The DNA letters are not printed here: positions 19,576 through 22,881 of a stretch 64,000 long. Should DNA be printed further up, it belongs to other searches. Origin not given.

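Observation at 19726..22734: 1002-aa secreted protein built from four divergent ~200-aa modules plus a T9SS-type C-terminal sorting domain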

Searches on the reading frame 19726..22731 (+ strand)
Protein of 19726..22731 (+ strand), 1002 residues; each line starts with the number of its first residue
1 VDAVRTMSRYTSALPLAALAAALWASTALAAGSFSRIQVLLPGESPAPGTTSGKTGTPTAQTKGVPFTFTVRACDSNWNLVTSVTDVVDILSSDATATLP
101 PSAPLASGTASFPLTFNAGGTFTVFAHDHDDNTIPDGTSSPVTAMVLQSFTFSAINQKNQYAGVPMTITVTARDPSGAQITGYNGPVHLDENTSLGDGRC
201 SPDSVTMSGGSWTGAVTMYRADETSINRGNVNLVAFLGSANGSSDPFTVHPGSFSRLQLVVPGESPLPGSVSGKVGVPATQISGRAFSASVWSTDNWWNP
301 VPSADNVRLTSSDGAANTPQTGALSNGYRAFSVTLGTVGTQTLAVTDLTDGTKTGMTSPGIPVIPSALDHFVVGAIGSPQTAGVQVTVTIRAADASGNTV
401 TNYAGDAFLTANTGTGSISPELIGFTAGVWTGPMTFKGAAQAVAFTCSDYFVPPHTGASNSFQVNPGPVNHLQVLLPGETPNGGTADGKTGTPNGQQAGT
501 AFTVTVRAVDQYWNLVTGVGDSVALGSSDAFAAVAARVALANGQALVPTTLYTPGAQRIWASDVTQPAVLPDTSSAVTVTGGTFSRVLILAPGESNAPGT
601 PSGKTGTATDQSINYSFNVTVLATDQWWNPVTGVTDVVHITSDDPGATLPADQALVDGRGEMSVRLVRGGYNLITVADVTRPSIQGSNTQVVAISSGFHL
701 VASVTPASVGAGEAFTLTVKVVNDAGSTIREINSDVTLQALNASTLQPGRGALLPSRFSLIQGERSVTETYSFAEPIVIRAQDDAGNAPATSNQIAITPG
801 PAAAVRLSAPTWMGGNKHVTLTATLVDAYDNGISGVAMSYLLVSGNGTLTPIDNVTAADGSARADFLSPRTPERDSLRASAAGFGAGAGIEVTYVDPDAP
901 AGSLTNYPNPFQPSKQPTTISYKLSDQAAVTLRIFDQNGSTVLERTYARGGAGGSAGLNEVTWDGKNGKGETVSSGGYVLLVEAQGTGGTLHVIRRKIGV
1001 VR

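Call 3: search_protein_families(library=pfam, proteins=[window:19726-22731:+], max_evalue=1)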
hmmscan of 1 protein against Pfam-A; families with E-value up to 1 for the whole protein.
window:19726-22731:+ (1002 aa): 9 families
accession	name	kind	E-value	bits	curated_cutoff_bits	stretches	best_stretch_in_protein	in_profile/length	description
PF13860.13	FlgD_ig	-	1.9e-09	37.8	27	1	915-986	9-77/79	FlgD Ig-like domain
PF02369.22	Big_1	-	8e-06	26.3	34.9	1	815-869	15-69/93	Bacterial Ig-like domain (group 1)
PF09134.16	Invasin_D3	-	0.0032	18.4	33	1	815-895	18-96/98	Invasin, domain 3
PF16640.11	Big_3_5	-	0.0036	18.3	35.5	2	56-146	3-87/88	Bacterial Ig-like domain (group 3)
PF13584.12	BatD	-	0.011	16.8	24.1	1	702-772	1-58/92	BatD DUF11 like domain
PF18962.6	Por_Secre_tail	-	0.019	15.7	27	1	907-944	2-36/75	Secretion system C-terminal sorting domain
PF17789.7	MG4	-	0.027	15.1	24.7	0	372-415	22-64/95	Macroglobulin domain MG4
PF10029.15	DUF2271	-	0.072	13.3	27.3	1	951-994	69-112/136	Predicted periplasmic protein (DUF2271)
PF13585.12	CHU_C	-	0.14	12.7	27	1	926-985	25-73/86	CHU_C Type IX secretion signal domain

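Call 4: search_protein_families(library=ncbifam, proteins=[window:19726-22731:+], max_evalue=1)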
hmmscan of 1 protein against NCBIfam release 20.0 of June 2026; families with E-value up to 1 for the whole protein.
window:19726-22731:+ (1002 aa): 8 families
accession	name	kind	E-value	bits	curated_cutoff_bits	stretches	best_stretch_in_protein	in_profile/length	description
NF052323.1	T9SSA_dep_M6i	equivalog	4.1e-07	28.3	600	1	906-1001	960-1042/1043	T9SS-dependent M6-like inactivated metalloprotease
NF005176.1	PRK06655.1-1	equivalog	3.6e-06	27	230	1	925-990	94-155/197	flagellar hook assembly protein FlgD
NF052228.1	T9SS_PorZ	equivalog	2e-05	23.3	260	1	902-986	671-744/757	type IX secretion system anionic LPS delivery protein PorZ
NF009276.0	PRK12633.1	equivalog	3.8e-05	23.5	383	1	917-986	117-183/234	flagellar basal body rod modification protein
NF033707.1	T9SS_sortase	equivalog_domain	0.00013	19.7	420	1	902-985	997-1078/1095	type IX secretion system sortase PorU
NF009452.0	PRK12812.1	equivalog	0.00018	20.8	258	1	925-983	149-205/289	flagellar basal body rod modification protein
NF009453.0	PRK12813.1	equivalog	0.0041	16.7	264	1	915-990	110-179/223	flagellar basal body rod modification protein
TIGR04183.1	Por_Secre_tail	domain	0.082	12.9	23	1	907-953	2-39/72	T9SS type A sorting domain-containing protein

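Call 8: find_homologous_proteins(query=window:19726-22731:+)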
Query window:19726-22731:+ (1002 aa): 758 proteins with E <= 0.001 among 8000 candidates; the best 120 are listed.
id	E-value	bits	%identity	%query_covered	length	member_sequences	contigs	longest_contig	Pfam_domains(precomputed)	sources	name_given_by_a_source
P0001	0.0e+0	2171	100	99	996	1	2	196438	PF02369.23,PF13860.13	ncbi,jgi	ncbi:MAG TPA: FlgD immunoglobulin-like domain containing protein [Candidatus Eisenbacteria bacterium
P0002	0.0e+0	1708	80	97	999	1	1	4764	PF02369.23,PF13860.13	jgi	-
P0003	0.0e+0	1560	72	100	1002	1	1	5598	PF02369.23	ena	-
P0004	0.0e+0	1542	72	100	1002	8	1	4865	PF02369.23,PF13860.13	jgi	-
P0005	0.0e+0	1502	70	98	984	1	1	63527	PF02369.23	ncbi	-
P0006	0.0e+0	1455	68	100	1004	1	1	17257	PF02369.23,PF13860.13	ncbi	-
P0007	0.0e+0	1446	68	97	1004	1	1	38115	PF02369.23,PF13860.13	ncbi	-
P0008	0.0e+0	1438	69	100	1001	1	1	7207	PF02369.23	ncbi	-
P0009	0.0e+0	1432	67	99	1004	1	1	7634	PF02369.23,PF13860.13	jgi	-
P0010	0.0e+0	1432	67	100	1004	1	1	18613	PF13860.13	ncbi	-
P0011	0.0e+0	1428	67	100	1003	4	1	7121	PF02369.23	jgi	jgi:hypothetical protein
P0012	0.0e+0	1427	67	98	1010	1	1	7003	PF02369.23,PF13860.13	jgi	jgi:hypothetical protein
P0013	0.0e+0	1426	67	99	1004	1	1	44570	PF02369.23,PF13860.13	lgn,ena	-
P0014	0.0e+0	1426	66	99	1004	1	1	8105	PF02369.23,PF13860.13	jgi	jgi:hypothetical protein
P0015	0.0e+0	1424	67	97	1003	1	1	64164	PF02369.23,PF13860.13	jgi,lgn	jgi:hypothetical protein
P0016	0.0e+0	1418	68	95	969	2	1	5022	PF02369.23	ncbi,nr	ncbi:MAG: hypothetical protein HY076_06010, partial [Candidatus Eisenbacteria bacterium]|nr:hypothet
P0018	0.0e+0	1408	67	98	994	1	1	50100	PF02369.23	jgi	jgi:hypothetical protein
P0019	0.0e+0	1406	66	100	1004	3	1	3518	PF13860.13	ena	-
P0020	0.0e+0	1405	66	100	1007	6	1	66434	PF02369.23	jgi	jgi:hypothetical protein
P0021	0.0e+0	1405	66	98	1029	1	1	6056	PF02369.23,PF09134.17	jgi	-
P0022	0.0e+0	1400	66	97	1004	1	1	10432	PF02369.23,PF13860.13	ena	-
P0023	0.0e+0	1399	67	98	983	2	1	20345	PF02369.23,PF13860.13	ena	-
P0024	0.0e+0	1397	66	99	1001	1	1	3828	PF02369.23,PF13860.13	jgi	jgi:hypothetical protein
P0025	0.0e+0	1396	66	99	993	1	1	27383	PF02369.23,PF13860.13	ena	-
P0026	0.0e+0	1395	65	100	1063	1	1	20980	PF02369.23,PF13860.13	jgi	jgi:hypothetical protein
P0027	0.0e+0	1391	65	99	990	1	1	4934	PF02369.23,PF13860.13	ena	-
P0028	0.0e+0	1390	66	99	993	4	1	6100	PF02369.23,PF13860.13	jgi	-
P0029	0.0e+0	1385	66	99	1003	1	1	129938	PF02369.23,PF13860.13,PF00630.26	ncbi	-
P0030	0.0e+0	1380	65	100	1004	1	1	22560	PF02369.23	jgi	-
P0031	0.0e+0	1378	65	97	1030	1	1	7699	PF02369.23,PF13860.13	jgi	jgi:hypothetical protein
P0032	0.0e+0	1376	65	100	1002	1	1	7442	PF02369.23,PF13860.13,PF18565.8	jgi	jgi:hypothetical protein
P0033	0.0e+0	1376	64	99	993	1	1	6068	PF02369.23,PF13860.13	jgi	jgi:hypothetical protein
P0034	0.0e+0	1375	64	100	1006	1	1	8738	PF17789.8,PF02369.23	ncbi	ncbi:MAG: hypothetical protein ACRENJ_04660 [Candidatus Eiseniibacteriota bacterium]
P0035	0.0e+0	1374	65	98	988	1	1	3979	PF13860.13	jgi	-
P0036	0.0e+0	1372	66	97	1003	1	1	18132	PF02369.23,PF13860.13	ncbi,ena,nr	ncbi:MAG TPA: FlgD immunoglobulin-like domain containing protein [Candidatus Eisenbacteria bacterium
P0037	0.0e+0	1371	64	100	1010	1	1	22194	PF02369.23,PF13860.13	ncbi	-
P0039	0.0e+0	1369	65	97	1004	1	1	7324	PF02369.23,PF13860.13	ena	-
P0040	0.0e+0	1366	66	97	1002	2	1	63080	PF02369.23,PF13860.13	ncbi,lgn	ncbi:MAG: hypothetical protein ACREOU_03815 [Candidatus Eiseniibacteriota bacterium]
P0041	0.0e+0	1362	65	99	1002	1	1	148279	PF02369.23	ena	-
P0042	0.0e+0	1360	65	98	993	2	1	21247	PF02369.23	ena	-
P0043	0.0e+0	1359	65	99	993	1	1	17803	PF02369.23,PF13860.13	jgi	jgi:hypothetical protein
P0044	0.0e+0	1359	64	99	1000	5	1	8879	PF02369.23,PF13860.13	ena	-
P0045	0.0e+0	1358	65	98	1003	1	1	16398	PF02369.23,PF13860.13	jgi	jgi:hypothetical protein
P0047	0.0e+0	1358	65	97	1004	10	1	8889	PF02369.23,PF13860.13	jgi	-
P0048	0.0e+0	1358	64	100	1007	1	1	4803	PF02369.23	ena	-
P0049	0.0e+0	1357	64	98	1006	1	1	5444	PF02369.23,PF13860.13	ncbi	-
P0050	0.0e+0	1356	65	99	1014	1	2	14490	PF02369.23,PF13860.13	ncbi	-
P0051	0.0e+0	1354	64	98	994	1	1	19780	PF02369.23,PF13860.13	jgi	jgi:hypothetical protein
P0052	0.0e+0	1354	64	99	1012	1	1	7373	PF13860.13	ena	-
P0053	0.0e+0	1353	63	100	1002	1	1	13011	PF02369.23,PF13860.13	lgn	-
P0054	0.0e+0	1352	65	97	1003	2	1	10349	PF02369.23,PF13860.13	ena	-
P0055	0.0e+0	1351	66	96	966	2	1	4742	PF13860.13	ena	-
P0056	0.0e+0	1349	65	97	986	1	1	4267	PF02369.23,PF13860.13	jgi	jgi:hypothetical protein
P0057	0.0e+0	1347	65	97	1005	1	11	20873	PF02369.23,PF13860.13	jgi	jgi:hypothetical protein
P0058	0.0e+0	1346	64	97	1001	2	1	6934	PF02369.23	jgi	-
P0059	0.0e+0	1345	64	99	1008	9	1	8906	PF02369.23,PF13860.13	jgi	jgi:hypothetical protein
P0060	0.0e+0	1345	65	99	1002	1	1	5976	PF02369.23,PF13860.13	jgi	jgi:hypothetical protein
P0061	0.0e+0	1343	64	99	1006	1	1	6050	PF02369.23,PF13860.13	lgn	-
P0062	0.0e+0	1342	63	100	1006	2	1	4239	PF02369.23,PF13860.13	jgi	jgi:hypothetical protein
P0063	0.0e+0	1342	64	97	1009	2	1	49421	PF02369.23,PF13860.13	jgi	jgi:hypothetical protein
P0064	0.0e+0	1341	63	99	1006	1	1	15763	PF02369.23,PF13860.13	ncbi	ncbi:MAG: FlgD immunoglobulin-like domain containing protein [Candidatus Eisenbacteria bacterium]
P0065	0.0e+0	1339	63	99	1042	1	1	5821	PF02369.23,PF13860.13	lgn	-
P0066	0.0e+0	1337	64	97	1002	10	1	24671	PF13860.13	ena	-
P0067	0.0e+0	1336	64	97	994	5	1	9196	PF02369.23,PF13860.13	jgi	jgi:hypothetical protein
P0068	0.0e+0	1334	63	98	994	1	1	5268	PF02369.23,PF13860.13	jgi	-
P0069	0.0e+0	1334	63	97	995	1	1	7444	PF02369.23,PF13860.13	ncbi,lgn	-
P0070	0.0e+0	1333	63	99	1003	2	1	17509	PF13860.13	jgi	jgi:hypothetical protein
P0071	0.0e+0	1331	63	99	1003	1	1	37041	PF02369.23,PF13860.13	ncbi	-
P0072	0.0e+0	1329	63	100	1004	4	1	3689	PF02369.23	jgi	jgi:hypothetical protein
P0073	0.0e+0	1329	63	99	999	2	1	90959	PF17789.8,PF02369.23,PF13860.13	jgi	-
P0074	0.0e+0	1329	64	97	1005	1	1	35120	PF02369.23,PF13860.13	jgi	jgi:hypothetical protein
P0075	0.0e+0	1329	64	97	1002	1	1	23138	PF02369.23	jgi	jgi:hypothetical protein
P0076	0.0e+0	1328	63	100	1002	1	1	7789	PF02369.23,PF13860.13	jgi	-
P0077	0.0e+0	1327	63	99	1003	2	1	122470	PF02369.23,PF13860.13,PF18565.8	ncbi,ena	-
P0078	0.0e+0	1325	67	92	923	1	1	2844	PF13860.13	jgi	jgi:hypothetical protein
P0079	0.0e+0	1322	63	99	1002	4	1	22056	PF02369.23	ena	-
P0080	0.0e+0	1321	64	97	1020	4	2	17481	PF02369.23,PF13860.13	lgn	-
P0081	0.0e+0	1321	63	99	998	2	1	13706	PF02369.23,PF09134.17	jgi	jgi:hypothetical protein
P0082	0.0e+0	1320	63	97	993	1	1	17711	PF02369.23,PF13860.13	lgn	-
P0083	0.0e+0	1320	62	99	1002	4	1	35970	PF02369.23,PF13860.13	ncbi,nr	ncbi:MAG TPA: FlgD immunoglobulin-like domain containing protein [Candidatus Eisenbacteria bacterium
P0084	0.0e+0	1319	64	97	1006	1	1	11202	PF02369.23,PF13860.13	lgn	-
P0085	0.0e+0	1319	63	97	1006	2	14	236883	PF02369.23,PF13860.13,PF18565.8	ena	-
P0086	0.0e+0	1318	63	100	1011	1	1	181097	PF02369.23,PF13860.13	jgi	jgi:FlgD Ig-like domain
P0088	0.0e+0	1317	63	98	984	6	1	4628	PF02369.23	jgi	jgi:hypothetical protein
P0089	0.0e+0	1317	64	97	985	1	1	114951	PF02369.23,PF13860.13,PF09134.17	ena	-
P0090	0.0e+0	1316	63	98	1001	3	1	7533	PF02369.23,PF13860.13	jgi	jgi:hypothetical protein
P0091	0.0e+0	1316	63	97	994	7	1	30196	PF17789.8,PF02369.23,PF13860.13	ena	-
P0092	0.0e+0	1316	63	97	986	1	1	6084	PF02369.23,PF13860.13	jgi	jgi:hypothetical protein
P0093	0.0e+0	1314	63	99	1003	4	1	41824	PF02369.23,PF13860.13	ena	-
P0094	0.0e+0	1314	64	97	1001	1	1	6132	PF02369.23,PF13860.13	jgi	jgi:hypothetical protein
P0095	0.0e+0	1313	63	99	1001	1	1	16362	PF02369.23,PF13860.13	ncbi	-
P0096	0.0e+0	1313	64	96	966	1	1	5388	PF13860.13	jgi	jgi:hypothetical protein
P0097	0.0e+0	1312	64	99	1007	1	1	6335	PF02369.23,PF13860.13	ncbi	-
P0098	0.0e+0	1312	63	97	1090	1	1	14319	PF02369.23,PF13860.13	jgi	-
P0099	0.0e+0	1311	63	97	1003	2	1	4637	PF02369.23,PF13860.13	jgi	jgi:FlgD Ig-like domain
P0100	0.0e+0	1310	62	100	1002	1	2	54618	PF02369.23,PF13860.13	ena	-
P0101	0.0e+0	1308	63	97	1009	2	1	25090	PF02369.23,PF13860.13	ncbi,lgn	-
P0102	0.0e+0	1308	63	98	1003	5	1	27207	PF02369.23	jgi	jgi:hypothetical protein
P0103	0.0e+0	1308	62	98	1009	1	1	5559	PF13860.13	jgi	jgi:FlgD Ig-like domain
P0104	0.0e+0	1306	65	97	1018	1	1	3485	PF02369.23,PF13860.13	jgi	jgi:hypothetical protein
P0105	0.0e+0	1306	64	99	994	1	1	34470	PF02369.23,PF13860.13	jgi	jgi:hypothetical protein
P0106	0.0e+0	1302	61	100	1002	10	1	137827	PF02369.23,PF13860.13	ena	-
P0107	0.0e+0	1302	62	99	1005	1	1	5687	PF02369.23,PF13860.13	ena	-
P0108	0.0e+0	1301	63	99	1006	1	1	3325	PF02369.23,PF13860.13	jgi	jgi:hypothetical protein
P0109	0.0e+0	1301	62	97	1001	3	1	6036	PF02369.23,PF13860.13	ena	-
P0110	0.0e+0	1301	62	98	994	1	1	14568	PF02369.23,PF13860.13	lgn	-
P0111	0.0e+0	1300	63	96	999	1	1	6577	PF02369.23,PF13860.13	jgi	-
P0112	0.0e+0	1300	62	99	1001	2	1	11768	PF02369.23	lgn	-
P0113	0.0e+0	1299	62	98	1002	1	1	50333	PF02369.23,PF13860.13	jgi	jgi:hypothetical protein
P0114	0.0e+0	1298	62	100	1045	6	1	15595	PF02369.23,PF13860.13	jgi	jgi:hypothetical protein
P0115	0.0e+0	1297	63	97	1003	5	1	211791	PF02369.23,PF13860.13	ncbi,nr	ncbi:MAG TPA: FlgD immunoglobulin-like domain containing protein [Candidatus Saccharimonadaceae bact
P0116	0.0e+0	1296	62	98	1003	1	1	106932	PF02369.23,PF13860.13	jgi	jgi:hypothetical protein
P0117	0.0e+0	1295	62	100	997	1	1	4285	PF02369.23,PF13860.13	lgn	-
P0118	0.0e+0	1294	63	97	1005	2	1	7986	PF02369.23,PF18565.8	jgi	jgi:hypothetical protein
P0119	0.0e+0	1293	62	97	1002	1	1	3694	PF02369.23,PF13860.13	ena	-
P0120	0.0e+0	1291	62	99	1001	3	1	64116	PF02369.23,PF13860.13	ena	-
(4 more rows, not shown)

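Call 9: search_solved_structures(query=window:19726-22731:+, max_evalue=1)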
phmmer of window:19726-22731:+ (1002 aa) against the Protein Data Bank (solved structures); distinct sequences matched with E-value up to 1: 2.
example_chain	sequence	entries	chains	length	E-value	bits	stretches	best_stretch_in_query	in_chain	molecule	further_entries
4zzf_A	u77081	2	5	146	0.68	11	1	931-985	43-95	Flagellar basal body rod modification protein | Basal-body rod modification protein FlgD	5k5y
4zzk_A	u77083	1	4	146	0.68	10.9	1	931-985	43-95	Basal-body rod modification protein FlgD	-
